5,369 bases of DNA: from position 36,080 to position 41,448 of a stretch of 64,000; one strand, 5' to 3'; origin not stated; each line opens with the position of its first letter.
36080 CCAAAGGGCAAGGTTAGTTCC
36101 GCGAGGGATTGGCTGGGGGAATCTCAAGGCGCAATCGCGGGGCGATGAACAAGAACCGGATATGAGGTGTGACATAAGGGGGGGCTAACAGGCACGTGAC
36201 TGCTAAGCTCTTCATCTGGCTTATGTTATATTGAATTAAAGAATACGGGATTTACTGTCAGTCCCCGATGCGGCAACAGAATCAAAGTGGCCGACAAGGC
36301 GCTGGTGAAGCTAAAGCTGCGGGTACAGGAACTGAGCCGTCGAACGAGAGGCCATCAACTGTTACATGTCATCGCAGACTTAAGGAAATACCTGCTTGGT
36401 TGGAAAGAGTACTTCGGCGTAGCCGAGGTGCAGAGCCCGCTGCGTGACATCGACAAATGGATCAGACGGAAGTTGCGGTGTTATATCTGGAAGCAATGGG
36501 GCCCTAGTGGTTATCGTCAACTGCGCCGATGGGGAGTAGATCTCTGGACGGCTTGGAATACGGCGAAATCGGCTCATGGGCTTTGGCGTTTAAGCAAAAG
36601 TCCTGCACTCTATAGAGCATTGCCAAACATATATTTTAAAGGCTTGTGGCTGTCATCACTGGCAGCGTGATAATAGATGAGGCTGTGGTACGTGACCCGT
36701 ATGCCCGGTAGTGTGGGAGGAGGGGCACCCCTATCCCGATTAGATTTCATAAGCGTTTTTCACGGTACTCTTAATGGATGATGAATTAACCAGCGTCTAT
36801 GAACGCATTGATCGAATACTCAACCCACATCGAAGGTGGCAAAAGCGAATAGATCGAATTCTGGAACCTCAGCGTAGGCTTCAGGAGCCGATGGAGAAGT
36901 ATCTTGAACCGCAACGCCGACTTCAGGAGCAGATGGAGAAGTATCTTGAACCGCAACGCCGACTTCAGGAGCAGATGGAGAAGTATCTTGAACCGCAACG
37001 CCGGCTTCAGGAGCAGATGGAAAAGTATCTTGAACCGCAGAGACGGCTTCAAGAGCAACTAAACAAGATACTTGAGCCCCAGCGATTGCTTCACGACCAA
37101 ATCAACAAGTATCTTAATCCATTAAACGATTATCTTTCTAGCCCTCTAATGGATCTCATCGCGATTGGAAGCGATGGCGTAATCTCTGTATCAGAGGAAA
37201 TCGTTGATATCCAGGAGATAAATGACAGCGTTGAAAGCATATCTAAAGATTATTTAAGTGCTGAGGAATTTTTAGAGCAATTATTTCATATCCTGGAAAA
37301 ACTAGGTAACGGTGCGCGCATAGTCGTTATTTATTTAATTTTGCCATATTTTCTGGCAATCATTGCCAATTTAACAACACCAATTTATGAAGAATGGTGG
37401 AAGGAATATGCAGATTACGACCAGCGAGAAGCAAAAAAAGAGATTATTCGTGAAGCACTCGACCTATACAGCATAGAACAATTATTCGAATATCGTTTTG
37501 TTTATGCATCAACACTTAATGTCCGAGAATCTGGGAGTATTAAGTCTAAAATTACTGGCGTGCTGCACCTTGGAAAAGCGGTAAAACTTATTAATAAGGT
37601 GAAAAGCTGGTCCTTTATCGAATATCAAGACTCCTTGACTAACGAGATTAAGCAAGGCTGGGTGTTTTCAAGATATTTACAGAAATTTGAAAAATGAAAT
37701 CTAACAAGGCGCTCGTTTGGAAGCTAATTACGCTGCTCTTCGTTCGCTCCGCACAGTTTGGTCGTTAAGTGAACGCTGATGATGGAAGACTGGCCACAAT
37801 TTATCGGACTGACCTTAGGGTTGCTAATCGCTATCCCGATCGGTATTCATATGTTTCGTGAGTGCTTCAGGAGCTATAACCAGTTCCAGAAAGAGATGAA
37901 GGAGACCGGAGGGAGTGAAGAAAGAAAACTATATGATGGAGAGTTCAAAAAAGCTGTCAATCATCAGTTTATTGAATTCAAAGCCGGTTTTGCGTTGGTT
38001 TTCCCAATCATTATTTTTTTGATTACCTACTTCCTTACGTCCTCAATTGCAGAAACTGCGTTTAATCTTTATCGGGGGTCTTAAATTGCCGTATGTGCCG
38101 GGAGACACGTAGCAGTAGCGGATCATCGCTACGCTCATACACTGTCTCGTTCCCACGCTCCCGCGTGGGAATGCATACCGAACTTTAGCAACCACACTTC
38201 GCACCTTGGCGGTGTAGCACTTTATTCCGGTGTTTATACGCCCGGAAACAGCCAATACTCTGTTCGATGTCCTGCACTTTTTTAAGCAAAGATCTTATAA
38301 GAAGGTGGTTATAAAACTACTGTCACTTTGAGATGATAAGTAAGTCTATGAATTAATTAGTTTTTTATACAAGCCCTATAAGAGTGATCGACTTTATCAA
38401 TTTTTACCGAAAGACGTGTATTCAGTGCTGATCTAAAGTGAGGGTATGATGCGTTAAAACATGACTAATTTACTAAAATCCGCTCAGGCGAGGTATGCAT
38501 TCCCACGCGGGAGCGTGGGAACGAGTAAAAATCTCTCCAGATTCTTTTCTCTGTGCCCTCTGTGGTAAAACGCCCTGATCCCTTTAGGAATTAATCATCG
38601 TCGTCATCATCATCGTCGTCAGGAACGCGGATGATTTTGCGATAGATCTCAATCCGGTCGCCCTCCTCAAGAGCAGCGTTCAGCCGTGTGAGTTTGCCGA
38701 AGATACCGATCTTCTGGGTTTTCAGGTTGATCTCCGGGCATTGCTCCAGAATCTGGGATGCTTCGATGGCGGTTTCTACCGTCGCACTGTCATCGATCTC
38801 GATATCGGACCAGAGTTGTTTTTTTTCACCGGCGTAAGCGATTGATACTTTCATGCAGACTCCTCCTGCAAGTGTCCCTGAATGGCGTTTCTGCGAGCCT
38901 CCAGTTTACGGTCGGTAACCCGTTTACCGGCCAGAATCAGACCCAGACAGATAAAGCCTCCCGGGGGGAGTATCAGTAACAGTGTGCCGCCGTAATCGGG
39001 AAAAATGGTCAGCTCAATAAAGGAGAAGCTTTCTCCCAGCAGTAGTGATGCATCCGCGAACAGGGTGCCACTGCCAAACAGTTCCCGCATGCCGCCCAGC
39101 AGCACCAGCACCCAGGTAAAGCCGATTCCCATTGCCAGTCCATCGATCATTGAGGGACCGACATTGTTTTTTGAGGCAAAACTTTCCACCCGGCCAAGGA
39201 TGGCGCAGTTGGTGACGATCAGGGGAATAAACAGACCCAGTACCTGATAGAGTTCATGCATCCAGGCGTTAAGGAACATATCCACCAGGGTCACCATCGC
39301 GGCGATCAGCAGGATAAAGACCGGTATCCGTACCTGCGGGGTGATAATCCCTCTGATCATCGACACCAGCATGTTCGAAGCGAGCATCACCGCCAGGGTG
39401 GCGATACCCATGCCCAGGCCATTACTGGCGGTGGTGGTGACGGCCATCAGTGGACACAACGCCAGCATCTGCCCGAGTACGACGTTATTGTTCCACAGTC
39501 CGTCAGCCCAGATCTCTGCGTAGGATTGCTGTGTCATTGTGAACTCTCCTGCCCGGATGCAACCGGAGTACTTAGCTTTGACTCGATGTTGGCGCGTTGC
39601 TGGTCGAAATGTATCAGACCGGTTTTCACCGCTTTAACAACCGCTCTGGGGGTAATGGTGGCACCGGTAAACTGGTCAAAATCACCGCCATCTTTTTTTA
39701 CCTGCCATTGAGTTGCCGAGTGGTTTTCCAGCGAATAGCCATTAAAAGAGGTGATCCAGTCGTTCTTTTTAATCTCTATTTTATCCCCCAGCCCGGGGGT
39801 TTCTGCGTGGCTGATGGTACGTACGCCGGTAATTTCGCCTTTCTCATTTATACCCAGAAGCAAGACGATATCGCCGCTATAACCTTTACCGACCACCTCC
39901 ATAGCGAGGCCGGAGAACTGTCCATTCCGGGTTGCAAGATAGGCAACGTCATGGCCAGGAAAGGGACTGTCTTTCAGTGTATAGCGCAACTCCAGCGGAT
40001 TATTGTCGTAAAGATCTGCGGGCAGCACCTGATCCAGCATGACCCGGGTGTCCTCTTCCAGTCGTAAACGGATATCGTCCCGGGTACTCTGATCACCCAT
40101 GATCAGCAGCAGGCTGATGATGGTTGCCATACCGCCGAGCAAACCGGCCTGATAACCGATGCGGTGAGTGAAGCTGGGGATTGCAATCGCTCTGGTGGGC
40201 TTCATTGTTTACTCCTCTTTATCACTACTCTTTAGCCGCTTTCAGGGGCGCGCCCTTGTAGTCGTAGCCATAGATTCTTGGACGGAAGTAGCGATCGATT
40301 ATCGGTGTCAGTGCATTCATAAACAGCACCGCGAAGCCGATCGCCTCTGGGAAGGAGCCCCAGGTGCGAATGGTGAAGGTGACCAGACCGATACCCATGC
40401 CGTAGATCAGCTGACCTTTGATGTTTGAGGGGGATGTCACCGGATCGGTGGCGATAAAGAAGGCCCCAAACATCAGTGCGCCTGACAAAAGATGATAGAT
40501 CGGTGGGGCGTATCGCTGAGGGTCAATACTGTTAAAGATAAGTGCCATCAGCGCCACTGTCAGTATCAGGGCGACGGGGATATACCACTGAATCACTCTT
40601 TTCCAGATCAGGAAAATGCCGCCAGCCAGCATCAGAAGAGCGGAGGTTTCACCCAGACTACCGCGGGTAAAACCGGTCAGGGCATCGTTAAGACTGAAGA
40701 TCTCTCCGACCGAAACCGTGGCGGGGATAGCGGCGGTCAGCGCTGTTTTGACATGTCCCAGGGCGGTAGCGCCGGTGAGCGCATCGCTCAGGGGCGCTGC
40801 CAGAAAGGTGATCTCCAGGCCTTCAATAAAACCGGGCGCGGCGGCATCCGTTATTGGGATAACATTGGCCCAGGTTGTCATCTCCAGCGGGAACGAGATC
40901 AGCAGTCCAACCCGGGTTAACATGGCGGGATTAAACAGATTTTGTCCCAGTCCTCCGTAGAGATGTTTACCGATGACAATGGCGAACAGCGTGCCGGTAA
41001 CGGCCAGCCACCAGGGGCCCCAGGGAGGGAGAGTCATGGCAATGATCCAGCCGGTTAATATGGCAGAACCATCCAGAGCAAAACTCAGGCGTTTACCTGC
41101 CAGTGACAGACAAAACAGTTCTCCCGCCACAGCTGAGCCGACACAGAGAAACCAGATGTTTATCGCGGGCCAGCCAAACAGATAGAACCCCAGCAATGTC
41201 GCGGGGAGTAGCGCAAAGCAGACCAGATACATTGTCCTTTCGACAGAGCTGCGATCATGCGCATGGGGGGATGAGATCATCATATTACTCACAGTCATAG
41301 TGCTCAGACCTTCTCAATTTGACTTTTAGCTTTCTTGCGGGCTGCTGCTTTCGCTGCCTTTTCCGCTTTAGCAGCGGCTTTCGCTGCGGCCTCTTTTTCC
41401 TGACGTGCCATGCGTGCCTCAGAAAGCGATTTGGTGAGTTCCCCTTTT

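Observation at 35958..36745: Miniature group IIC intron inserted in the cassette-sense strand of an attC core site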

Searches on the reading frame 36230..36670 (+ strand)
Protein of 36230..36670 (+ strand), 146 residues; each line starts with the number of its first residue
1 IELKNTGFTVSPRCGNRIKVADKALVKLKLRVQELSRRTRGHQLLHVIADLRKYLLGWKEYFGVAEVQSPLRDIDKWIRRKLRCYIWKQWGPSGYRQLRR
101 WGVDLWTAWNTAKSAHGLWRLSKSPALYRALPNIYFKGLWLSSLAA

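Call 7: search_protein_families(library=pfam, proteins=[window:36230-36670:+], max_evalue=0.1)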
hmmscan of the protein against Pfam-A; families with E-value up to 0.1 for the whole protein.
window:36230-36670:+ (146 aa): 1 family
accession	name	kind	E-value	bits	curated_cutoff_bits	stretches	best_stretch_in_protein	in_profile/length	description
PF08388.16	GIIM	-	1.6e-13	50.9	23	1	27-97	3-75/80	Group II intron, maturase-specific domain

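Call 9: find_related_loci(query=window:36287-36667:+, collection=genome_contigs, flank=4000)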
Query window:36287-36667:+ (127 aa) in genome_contigs; peptide patterns used: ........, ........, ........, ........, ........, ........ (x = any residue, [..] = any of these).
145 stretches matched a pattern; 78 encode a relative of the query (tblastn E <= 1e-3); 78 distinct loci.
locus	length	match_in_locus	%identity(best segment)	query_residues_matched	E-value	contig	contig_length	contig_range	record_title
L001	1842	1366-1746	87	1-127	3e-72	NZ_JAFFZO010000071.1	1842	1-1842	Amphritea pacifica strain ZJ14W 71, whole genome shotgun sequence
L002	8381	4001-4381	83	1-127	4e-68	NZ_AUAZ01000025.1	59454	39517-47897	Marinobacterium litorale DSM 23545 G403DRAFT_scaffold00024.24_C, whole genome shotgun sequence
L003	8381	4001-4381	82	1-127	2e-65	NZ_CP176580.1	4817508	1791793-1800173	Nitrincola sp. MINF-07-Sa-05 chromosome, complete genome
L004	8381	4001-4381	71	1-127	4e-57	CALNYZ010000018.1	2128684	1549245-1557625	MAG: uncultured Gammaproteobacteria bacterium isolate LOGT_bin.0082 genome assembly, contig: contig_9288, whole genome s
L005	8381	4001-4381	70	1-127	1e-55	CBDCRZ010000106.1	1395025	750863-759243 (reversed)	MAG: Sansalvadorimonas sp. isolate b305b66b-9b52-44f6-b603-abdbb932d1d5 genome assembly, contig: contig_106, whole genom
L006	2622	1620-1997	70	1-126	5e-56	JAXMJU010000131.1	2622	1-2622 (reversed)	MAG: Sulfuritalea sp. isolate G9_concoct.bin.37 k141_457461, whole genome shotgun sequence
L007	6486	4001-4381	71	1-127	1e-55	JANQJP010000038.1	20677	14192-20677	MAG: Cellvibrionaceae bacterium isolate PL25a_bin.119 k99_579731, whole genome shotgun sequence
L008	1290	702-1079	71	2-127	4e-58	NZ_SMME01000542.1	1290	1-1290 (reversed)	Sansalvadorimonas verongulae strain RKSG058 Contig_2435, whole genome shotgun sequence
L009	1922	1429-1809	69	1-127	5e-56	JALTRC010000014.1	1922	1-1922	MAG: Gammaproteobacteria bacterium isolate S140_maxbin2_scaf2bin.248 S140_NODE_104756_length_1922_cov_2.225070, whole ge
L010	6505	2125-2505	72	1-127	6e-55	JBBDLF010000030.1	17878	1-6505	MAG: Pseudohongiellaceae bacterium isolate LejiaA_55_30 Lejia_A_4588_length_17878_cov_22, whole genome shotgun sequence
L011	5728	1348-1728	69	1-127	5e-55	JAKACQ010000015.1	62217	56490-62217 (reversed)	MAG: Proteobacteria bacterium isolate WH4.bin22 NODE_313_length_62217_cov_4.266017, whole genome shotgun sequence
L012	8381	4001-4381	69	1-127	9e-55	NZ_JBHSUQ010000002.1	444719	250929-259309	Undibacterium arcticum strain KCTC 42986 contig_2_pilon, whole genome shotgun sequence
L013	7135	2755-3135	69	1-127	7e-55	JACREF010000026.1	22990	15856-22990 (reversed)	MAG: Gammaproteobacteria bacterium isolate NC_groundwater_1692_Pr3_B-0.1um_59_58 SR-2_scaffold_141_2263182, whole genome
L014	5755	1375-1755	69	1-127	8e-55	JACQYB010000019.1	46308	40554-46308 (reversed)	MAG: Betaproteobacteria bacterium isolate NC_groundwater_1530_Pr4_S-0.65um_68_11 SR1-18-Sp65_coassembly_scaffold_6162, w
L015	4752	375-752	71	1-126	2e-54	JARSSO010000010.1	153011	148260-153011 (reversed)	MAG: Candidatus Contendobacter sp. isolate SCELSE-2-Con NODE_145_length_153011_cov_171.960832, whole genome shotgun sequ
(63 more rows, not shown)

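Call 30: search_dna_similar(query=L002:3053-4381:+, collection=plasmids, mode=protein, max_rows=30)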
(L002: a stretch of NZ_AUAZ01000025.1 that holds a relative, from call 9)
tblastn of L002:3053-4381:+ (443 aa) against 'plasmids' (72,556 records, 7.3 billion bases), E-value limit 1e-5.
The search stops at 5000 records and this limit was reached: more records match than are counted here, and every count below describes the 5000 best-scoring records only.
Records with a match: at least 5000; places in all: 8804; records where one place covers at least 80% of the query: 1159.
Best place of each record, by identity: 60-80% 9; <60% 4991.
By first word of the organism name: Klebsiella 1708; Escherichia 1098; Bacillus 401; Enterococcus 308; Enterobacter 199; Sinorhizobium 138; Shigella 109; Citrobacter 103; Pseudomonas 63; Streptomyces 62; and 143 more.
By predicted mobility (MOB-suite, as given by PLSDB): conjugative 2527; mobilizable 1277; non-mobilizable 1196.
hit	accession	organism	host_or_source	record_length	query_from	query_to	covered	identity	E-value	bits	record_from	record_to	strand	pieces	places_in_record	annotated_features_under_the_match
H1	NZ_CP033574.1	Shewanella algae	Neophocaena phocaenoides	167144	2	443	100%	67.6%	0e+0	619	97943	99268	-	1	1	ltrA: group II intron reverse transcriptase/maturase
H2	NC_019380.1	Aeromonas hydrophila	-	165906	2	443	100%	67.6%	0e+0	619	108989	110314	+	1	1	ltrA: group II intron reverse transcriptase/maturase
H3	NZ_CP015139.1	Escherichia coli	Homo sapiens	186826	2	443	100%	67.6%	0e+0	619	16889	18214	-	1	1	ltrA: group II intron reverse transcriptase/maturase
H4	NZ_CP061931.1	Klebsiella michiganensis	Homo sapiens,Rectal swab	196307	2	443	100%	67.6%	0e+0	619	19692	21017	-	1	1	ltrA: group II intron reverse transcriptase/maturase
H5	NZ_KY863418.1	Enterobacter asburiae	Homo sapiens,urine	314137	2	443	100%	67.6%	0e+0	619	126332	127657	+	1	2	ltrA: group II intron reverse transcriptase/maturase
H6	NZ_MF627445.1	Vibrio parahaemolyticus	shrimp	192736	2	443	100%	67.6%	0e+0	619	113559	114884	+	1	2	ltrA: group II intron reverse transcriptase/maturase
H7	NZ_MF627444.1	Vibrio parahaemolyticus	shrimp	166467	2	443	100%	67.6%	0e+0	619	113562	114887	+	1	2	ltrA: group II intron reverse transcriptase/maturase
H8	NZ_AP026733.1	Shewanella xiamenensis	-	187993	2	443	100%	67.6%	0e+0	618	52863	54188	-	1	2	ltrA: group II intron reverse transcriptase/maturase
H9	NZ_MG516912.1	Proteus penneri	silver gull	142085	3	443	100%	64.6%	0e+0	576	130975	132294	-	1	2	ltrA: group II intron reverse transcriptase/maturase | hypothetical protein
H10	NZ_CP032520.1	Cupriavidus oxalaticus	cell culture,activated sludge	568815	15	442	97%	52.3%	2e-122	399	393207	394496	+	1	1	ltrA: group II intron reverse transcriptase/maturase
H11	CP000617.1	Burkholderia vietnamiensis G4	-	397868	6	442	99%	51.0%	5e-138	444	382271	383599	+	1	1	RNA-directed DNA polymerase (Reverse transcriptase)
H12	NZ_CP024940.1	Paraburkholderia hospita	soil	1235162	19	442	96%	52.2%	3e-126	410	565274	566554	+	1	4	record has no annotation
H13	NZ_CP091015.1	Burkholderia cenocepacia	-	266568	8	442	98%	50.8%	7e-139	446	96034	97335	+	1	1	ltrA: group II intron reverse transcriptase/maturase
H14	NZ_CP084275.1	Caballeronia grimmiae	Leptoglossus zonatus,Cell culture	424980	19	442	96%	51.8%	6e-125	406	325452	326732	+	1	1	ltrA: group II intron reverse transcriptase/maturase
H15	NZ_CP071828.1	Burkholderia anthina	pure culture,RoundUp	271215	36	441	92%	54.0%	6e-138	444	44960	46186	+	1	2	ltrA: group II intron reverse transcriptase/maturase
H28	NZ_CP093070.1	Escherichia coli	Branta canadensis,Whole organism,Feces ...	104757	4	441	99%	48.0%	5e-113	372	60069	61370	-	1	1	none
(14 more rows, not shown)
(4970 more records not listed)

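Call 31: get_annotated_region(hit=H2, flank=4000)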
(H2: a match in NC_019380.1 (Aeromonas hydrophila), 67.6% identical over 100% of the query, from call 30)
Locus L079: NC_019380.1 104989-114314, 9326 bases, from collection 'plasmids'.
description: Aeromonas hydrophila plasmid pR148, complete sequence
organism: Aeromonas hydrophila (NCBI taxid 644)
taxonomy: Bacteria; Pseudomonadota; Gammaproteobacteria; Aeromonadales; Aeromonadaceae; Aeromonas; Aeromonas hydrophila
host: -; source: -; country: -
typing (MOB-suite, as given by PLSDB): conjugative; replicon IncC; relaxase MOBH,MOBH; mating-pair formation MPF_F
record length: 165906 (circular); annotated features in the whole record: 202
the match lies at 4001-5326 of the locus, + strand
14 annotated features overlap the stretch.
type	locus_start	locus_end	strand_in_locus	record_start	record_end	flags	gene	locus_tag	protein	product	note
CDS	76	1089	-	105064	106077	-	intI1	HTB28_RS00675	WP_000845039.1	class 1 integron integrase IntI1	-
CDS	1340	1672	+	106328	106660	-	qac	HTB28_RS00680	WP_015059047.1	quaternary ammonium compound efflux SMR transporter QacL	-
predicted_resistance_gene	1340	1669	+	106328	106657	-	qacL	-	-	quaternary ammonium compound efflux SMR transporter QacL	predicted by amrfinderplus; class QUATERNARY AMMONIUM; identity 100.0%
CDS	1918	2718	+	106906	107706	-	-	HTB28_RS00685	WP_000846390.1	oxacillin-hydrolyzing class D beta-lactamase OXA-10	-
predicted_resistance_gene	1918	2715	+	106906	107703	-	blaOXA-10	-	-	oxacillin-hydrolyzing class D beta-lactamase OXA-10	predicted by amrfinderplus; class BETA-LACTAM; identity 100.0%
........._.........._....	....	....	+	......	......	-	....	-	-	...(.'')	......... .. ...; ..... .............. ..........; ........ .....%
predicted_resistance_gene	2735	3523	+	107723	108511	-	aadA1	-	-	ANT(3'')-Ia family aminoglycoside nucleotidyltransferase AadA1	predicted by amrfinderplus; class AMINOGLYCOSIDE; identity 100.0%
CDS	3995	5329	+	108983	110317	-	ltrA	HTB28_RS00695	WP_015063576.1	group II intron reverse transcriptase/maturase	GO:0000373 - Group II intron splicing [Evidence IEA]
CDS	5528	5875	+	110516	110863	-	-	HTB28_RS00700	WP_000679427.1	quaternary ammonium compound efflux SMR transporter QacE delta 1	-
predicted_resistance_gene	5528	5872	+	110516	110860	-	qacEdelta1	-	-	quaternary ammonium compound efflux SMR transporter QacE delta 1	predicted by amrfinderplus; class QUATERNARY AMMONIUM; identity 100.0%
CDS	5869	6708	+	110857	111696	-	sul1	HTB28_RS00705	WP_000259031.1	sulfonamide-resistant dihydropteroate synthase Sul1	-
predicted_resistance_gene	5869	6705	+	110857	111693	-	sul1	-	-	sulfonamide-resistant dihydropteroate synthase Sul1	predicted by amrfinderplus; class SULFONAMIDE; identity 100.0%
CDS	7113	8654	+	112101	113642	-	-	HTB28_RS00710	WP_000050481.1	IS91-like element ISCR1 family transposase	GO:0006313 - DNA transposition [Evidence IEA]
CDS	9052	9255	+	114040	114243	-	-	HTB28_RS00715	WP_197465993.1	hypothetical protein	-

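Call 40: get_annotated_region(hit=H9, flank=3500)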
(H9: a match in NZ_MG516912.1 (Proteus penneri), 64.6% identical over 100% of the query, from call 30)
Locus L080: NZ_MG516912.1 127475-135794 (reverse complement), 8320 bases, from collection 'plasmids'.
description: Proteus penneri plasmid pPp47, complete sequence
organism: Proteus penneri (NCBI taxid 102862)
taxonomy: Bacteria; Pseudomonadota; Gammaproteobacteria; Enterobacterales; Morganellaceae; Proteus; Proteus penneri
host: -; source: silver gull; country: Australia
typing (MOB-suite, as given by PLSDB): conjugative; replicon rep_cluster_1506; relaxase MOBH; mating-pair formation MPF_F
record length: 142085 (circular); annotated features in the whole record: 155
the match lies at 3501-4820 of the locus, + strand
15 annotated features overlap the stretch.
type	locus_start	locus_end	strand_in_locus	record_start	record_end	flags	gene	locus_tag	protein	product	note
CDS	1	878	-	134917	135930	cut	intI1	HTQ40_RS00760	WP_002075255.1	class 1 integron integrase IntI1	-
CDS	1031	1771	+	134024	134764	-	-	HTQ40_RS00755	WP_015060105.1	subclass B1 metallo-beta-lactamase IMP-4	-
predicted_resistance_gene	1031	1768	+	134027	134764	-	blaIMP-4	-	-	subclass B1 metallo-beta-lactamase IMP-4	predicted by amrfinderplus; class BETA-LACTAM; identity 100.0%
predicted_resistance_gene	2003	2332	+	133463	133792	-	qacG2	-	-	quaternary ammonium compound efflux SMR transporter QacG2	predicted by amrfinderplus; class QUATERNARY AMMONIUM; identity 100.0%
CDS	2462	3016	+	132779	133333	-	-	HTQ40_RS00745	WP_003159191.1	aminoglycoside N-acetyltransferase AAC(6')-Ib4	-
predicted_resistance_gene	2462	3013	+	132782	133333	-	aac(6')-Ib4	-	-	aminoglycoside N-acetyltransferase AAC(6')-Ib4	predicted by amrfinderplus; class AMINOGLYCOSIDE; identity 100.0%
CDS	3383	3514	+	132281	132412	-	-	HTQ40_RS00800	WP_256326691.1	hypothetical protein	-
CDS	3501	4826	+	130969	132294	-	ltrA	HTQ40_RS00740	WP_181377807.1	group II intron reverse transcriptase/maturase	GO:0000373 - Group II intron splicing [Evidence IEA]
CDS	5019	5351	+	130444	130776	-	qacG2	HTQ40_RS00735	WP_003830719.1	quaternary ammonium compound efflux SMR transporter QacG2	-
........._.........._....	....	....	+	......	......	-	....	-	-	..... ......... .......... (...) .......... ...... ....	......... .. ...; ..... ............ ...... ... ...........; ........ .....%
predicted_resistance_gene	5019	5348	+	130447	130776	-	qacG2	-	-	quaternary ammonium compound efflux SMR transporter QacG2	predicted by amrfinderplus; class QUATERNARY AMMONIUM; identity 100.0%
CDS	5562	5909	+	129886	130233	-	-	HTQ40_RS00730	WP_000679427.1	quaternary ammonium compound efflux SMR transporter QacE delta 1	-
predicted_resistance_gene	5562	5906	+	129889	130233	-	qacEdelta1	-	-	quaternary ammonium compound efflux SMR transporter QacE delta 1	predicted by amrfinderplus; class QUATERNARY AMMONIUM; identity 100.0%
predicted_resistance_gene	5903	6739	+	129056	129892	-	sul1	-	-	sulfonamide-resistant dihydropteroate synthase Sul1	predicted by amrfinderplus; class SULFONAMIDE; identity 100.0%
CDS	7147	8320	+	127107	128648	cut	-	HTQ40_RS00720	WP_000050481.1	IS91-like element ISCR1 family transposase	-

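Call 65: search_protein_families(library=pfam, proteins=[L002:3053-4381:+, L079:3995-5326:+], max_evalue=0.001)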
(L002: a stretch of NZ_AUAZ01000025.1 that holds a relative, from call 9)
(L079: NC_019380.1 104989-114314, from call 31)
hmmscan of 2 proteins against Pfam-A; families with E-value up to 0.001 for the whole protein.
L002:3053-4381:+ (443 aa): 2 families
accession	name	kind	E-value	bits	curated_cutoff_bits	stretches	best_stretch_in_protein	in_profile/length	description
PF00078.32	RVT_1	-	2.9e-40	138.6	29.6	1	100-307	1-205/205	Reverse transcriptase (RNA-dependent DNA polymerase)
PF08388.16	GIIM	-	2.8e-15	56.5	23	1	323-397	2-78/80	Group II intron, maturase-specific domain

L079:3995-5326:+ (444 aa): 2 families
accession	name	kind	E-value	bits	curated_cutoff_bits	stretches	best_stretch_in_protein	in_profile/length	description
PF00078.32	RVT_1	-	8.3e-43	146.9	29.6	1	101-308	1-205/205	Reverse transcriptase (RNA-dependent DNA polymerase)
PF08388.16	GIIM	-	1.1e-15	57.7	23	1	324-394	2-73/80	Group II intron, maturase-specific domain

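Call 69: get_annotated_region(hit=H28, flank=3000)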
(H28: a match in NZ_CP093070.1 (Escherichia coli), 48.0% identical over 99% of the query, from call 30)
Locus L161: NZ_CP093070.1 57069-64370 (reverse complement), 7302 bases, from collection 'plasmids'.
description: Escherichia coli strain BR1220 plasmid p104, complete sequence
organism: Escherichia coli (NCBI taxid 562)
taxonomy: Bacteria; Pseudomonadota; Gammaproteobacteria; Enterobacterales; Enterobacteriaceae; Escherichia; Escherichia coli
host: -; source: Branta canadensis,Whole organism,Feces of Canada Goose (Branta canadensis); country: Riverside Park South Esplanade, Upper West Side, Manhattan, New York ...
typing (MOB-suite, as given by PLSDB): conjugative; replicon IncFIA,IncFIB,IncFII; relaxase MOBF,MOBP; mating-pair formation MPF_F
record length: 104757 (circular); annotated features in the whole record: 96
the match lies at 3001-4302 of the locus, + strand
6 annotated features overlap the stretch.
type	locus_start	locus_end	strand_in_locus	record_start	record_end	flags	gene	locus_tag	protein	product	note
CDS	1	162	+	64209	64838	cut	aatC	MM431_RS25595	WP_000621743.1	dispersin export ABC transporter ATP-binding protein AatC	-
CDS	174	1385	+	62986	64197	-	aatD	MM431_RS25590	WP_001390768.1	dispersin export-associated protein AatD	-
CDS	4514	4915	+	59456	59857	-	-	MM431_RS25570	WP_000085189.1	PD-(D/E)XK nuclease superfamily protein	-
CDS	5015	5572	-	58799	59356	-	-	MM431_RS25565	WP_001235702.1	recombinase family protein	GO:0006310 - DNA recombination [Evidence IEA]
CDS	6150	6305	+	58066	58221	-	-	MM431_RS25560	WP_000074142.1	hypothetical protein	-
CDS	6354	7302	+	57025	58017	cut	-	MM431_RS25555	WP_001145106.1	hypothetical protein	-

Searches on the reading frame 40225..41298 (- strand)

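Call 47: search_protein_families(library=pfam, proteins=[window:40225-41298:-], max_evalue=0.00001)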
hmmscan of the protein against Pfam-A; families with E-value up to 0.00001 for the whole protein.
window:40225-41298:- (357 aa): 1 family
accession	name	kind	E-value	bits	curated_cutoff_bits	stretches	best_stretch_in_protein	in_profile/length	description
PF03116.20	NQR2_RnfD_RnfE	-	8.7e-111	370.5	27.7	1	8-344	3-296/296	NQR2, RnfD, RnfE family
